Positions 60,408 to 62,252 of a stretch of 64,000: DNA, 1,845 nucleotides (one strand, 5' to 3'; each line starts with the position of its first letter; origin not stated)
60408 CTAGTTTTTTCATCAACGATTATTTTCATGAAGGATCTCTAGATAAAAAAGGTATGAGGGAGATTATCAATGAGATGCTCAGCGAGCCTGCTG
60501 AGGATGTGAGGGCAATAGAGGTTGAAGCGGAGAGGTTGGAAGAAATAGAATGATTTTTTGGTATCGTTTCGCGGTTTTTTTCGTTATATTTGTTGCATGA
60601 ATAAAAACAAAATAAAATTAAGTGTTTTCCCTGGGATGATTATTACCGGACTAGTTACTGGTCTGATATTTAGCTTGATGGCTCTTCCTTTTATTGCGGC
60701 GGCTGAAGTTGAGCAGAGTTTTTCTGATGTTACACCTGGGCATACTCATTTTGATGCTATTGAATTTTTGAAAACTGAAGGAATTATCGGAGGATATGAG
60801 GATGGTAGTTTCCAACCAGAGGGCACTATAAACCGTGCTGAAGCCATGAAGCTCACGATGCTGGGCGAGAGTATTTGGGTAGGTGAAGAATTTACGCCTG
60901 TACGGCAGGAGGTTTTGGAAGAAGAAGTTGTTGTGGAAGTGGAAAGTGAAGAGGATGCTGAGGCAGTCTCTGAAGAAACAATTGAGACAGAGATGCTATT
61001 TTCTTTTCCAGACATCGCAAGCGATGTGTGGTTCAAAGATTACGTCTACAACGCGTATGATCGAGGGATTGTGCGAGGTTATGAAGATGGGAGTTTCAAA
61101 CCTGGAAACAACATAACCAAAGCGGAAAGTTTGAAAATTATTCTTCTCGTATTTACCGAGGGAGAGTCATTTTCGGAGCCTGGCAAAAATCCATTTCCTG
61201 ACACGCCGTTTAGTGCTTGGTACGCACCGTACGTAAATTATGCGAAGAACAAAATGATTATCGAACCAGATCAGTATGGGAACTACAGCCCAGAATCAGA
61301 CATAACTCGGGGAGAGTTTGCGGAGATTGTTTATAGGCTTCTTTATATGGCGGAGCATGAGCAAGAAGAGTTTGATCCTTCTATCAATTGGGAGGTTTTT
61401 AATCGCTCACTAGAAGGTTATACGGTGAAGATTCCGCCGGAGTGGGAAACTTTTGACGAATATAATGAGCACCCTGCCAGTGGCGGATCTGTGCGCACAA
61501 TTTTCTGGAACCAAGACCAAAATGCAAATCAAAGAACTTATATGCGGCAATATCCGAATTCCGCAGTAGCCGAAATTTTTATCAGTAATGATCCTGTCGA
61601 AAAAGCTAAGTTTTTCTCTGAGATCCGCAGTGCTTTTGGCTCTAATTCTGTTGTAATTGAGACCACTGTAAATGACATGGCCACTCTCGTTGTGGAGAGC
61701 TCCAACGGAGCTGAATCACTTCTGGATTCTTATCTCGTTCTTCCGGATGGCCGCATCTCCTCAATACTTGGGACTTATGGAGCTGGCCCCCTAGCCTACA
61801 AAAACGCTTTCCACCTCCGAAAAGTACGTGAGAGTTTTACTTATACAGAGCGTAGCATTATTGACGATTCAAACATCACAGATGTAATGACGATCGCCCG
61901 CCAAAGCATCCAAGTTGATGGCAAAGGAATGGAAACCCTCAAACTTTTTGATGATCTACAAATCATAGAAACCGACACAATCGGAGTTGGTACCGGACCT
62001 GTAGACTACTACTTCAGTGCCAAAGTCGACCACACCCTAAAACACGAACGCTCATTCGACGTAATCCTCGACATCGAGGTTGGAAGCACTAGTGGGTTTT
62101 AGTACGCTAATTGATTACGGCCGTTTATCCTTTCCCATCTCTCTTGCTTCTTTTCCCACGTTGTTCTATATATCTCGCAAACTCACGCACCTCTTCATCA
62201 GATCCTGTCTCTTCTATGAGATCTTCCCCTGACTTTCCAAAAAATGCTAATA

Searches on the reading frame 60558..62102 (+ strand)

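Call 19: search_protein_families(library=pfam, proteins=[window:60558-62102:+], max_evalue=0.001)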
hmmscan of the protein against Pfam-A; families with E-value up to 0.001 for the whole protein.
window:60558-62102:+ (514 aa): 1 family
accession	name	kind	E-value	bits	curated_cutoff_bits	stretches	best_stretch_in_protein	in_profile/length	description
PF00395.25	SLH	-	7.1e-34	116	20.8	3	149-190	1-42/44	S-layer homology domain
